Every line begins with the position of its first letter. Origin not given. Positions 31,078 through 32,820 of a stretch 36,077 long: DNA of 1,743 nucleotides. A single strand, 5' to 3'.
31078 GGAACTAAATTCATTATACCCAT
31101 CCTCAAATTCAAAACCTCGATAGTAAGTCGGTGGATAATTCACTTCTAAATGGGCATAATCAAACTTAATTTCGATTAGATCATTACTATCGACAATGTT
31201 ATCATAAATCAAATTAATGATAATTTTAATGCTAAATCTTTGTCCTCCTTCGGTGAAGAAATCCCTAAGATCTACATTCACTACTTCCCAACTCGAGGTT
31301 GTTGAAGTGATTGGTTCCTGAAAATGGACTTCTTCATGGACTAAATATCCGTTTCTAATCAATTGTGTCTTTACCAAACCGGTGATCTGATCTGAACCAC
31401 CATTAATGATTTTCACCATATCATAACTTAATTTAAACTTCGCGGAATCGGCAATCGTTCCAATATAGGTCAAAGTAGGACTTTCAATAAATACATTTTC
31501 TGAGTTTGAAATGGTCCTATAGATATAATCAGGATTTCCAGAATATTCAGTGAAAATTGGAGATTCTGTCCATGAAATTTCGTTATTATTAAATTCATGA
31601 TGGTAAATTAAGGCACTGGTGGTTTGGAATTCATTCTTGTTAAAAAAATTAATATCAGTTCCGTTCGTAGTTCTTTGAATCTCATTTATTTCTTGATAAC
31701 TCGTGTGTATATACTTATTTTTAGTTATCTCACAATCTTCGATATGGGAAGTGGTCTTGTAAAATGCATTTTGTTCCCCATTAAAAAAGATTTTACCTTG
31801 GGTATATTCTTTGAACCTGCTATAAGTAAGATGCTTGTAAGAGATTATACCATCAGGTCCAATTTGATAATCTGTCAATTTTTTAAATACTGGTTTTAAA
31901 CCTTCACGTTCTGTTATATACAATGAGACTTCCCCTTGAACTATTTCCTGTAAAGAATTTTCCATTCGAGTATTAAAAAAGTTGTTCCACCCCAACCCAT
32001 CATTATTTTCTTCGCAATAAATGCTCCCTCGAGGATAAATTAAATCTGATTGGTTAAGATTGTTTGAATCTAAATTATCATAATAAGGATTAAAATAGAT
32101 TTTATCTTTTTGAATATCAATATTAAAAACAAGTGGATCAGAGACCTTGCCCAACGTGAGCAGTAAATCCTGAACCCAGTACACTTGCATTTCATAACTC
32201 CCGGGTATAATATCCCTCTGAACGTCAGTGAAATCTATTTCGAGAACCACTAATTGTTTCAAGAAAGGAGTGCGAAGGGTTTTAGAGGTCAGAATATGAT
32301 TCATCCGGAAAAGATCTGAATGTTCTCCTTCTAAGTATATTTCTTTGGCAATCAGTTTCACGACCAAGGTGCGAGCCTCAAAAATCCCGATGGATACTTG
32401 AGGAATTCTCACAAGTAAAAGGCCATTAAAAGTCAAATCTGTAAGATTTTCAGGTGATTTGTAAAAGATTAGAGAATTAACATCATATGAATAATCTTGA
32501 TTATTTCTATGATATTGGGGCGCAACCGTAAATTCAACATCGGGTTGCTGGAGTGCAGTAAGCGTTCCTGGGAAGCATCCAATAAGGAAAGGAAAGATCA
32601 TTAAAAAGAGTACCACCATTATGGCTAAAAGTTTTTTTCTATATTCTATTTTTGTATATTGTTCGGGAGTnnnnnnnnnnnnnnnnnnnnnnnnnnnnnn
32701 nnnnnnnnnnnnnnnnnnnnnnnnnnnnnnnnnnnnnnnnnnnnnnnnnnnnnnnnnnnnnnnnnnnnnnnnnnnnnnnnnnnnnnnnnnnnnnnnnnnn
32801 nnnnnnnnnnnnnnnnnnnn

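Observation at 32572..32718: Internal lipoprotein-type signal (RKK, h-region, LIGC) about 750 aa into the ORF, raising an alternative two-product model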

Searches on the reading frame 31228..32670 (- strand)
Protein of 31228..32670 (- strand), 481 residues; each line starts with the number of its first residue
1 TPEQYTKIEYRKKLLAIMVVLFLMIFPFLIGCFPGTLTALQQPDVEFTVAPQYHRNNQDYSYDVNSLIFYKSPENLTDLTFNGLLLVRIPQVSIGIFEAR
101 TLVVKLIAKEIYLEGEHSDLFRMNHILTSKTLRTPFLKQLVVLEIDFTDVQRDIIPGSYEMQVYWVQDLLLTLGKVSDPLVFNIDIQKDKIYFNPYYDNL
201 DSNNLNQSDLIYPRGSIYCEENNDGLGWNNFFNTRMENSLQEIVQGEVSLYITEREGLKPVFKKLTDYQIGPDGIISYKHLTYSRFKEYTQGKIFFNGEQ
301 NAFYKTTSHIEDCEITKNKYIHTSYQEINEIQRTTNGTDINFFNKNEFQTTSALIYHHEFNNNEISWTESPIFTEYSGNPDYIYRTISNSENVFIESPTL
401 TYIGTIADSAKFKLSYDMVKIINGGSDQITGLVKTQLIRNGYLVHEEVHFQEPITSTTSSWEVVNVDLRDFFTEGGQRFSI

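Call 36: find_homologous_proteins(query=A1, max_evalue=0.001)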
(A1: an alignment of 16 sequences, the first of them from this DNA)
Query A1 (16 sequences) (481 aa, profile of the alignment): 1 proteins with E <= 0.001 among 5861 candidates.
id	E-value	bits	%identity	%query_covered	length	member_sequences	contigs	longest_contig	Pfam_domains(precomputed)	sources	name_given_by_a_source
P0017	6.9e-56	208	25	37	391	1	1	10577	-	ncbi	-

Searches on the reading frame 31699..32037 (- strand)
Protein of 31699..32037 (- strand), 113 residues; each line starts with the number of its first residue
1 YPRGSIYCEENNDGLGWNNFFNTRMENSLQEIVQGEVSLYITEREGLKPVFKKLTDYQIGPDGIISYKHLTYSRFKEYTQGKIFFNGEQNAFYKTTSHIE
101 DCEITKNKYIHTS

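Call 42: find_related_loci(query=A2, collection=genome_contigs, flank=10000)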
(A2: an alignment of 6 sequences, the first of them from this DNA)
Query A2 (113 aa) in genome_contigs; peptide patterns used: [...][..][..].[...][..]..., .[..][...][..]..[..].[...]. (x = any residue, [..] = any of these).
60 stretches matched a pattern; 5 encode a relative of the query (tblastn E <= 1e-3); 5 distinct loci.
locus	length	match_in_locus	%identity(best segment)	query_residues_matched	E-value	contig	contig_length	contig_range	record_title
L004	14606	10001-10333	57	3-113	3e-41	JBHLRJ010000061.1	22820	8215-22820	MAG: Candidatus Thorarchaeota archaeon isolate TM1M.263 TM1M.263@6590, whole genome shotgun sequence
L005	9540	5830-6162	56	3-113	5e-38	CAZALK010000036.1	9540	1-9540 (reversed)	MAG TPA_asm: uncultured archaeon isolate binchicken_co136_26 genome assembly, contig: NODE_3154_length_9540_cov_293.0329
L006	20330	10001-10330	49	4-113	3e-36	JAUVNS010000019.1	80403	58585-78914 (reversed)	MAG: Promethearchaeota archaeon isolate CSMAG_616 CSMAG_616_k141_686236_length_80403_cov_16.7688, whole genome shotgun s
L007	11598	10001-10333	50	3-113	1e-33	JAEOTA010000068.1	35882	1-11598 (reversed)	MAG: Promethearchaeota archaeon isolate YT1_007 k127_59776787, whole genome shotgun sequence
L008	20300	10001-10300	44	3-101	7e-19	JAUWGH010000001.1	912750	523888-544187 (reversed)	MAG: Promethearchaeota archaeon isolate CSMAG_2237 CSMAG_2237_k141_2936613_length_912750_cov_69.0513, whole genome shotg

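Call 63: find_related_loci(query=A2, collection=metagenome_contigs, flank=4000)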
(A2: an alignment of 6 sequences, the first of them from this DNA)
Query A2 (113 aa) in metagenome_contigs; peptide patterns used: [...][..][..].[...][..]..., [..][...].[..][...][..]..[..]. (x = any residue, [..] = any of these).
102 stretches matched a pattern; 18 encode a relative of the query (tblastn E <= 1e-3); 18 distinct loci.
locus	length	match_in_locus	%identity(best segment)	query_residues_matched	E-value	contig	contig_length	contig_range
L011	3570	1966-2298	59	3-113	4e-43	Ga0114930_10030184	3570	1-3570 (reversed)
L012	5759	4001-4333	54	3-113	4e-39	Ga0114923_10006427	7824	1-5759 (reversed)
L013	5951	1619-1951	55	3-113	3e-39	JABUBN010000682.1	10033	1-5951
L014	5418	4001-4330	54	4-113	8e-39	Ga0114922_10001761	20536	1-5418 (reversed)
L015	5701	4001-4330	53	4-113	3e-37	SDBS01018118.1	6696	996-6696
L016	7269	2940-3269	53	4-113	3e-37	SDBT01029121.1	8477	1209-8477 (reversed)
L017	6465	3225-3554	54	4-113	7e-37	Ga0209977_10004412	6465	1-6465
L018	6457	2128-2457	54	4-113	7e-37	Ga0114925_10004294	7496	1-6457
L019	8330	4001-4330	53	3-113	1e-36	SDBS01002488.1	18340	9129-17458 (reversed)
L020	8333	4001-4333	51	3-113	4e-35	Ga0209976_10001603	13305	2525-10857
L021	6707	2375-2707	51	3-113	1e-34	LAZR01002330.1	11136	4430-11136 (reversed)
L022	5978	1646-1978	51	3-113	4e-34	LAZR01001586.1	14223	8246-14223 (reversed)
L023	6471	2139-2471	50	3-113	3e-33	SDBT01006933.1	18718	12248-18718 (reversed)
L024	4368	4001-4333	50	3-113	2e-32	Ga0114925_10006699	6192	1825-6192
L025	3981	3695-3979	51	4-98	9e-31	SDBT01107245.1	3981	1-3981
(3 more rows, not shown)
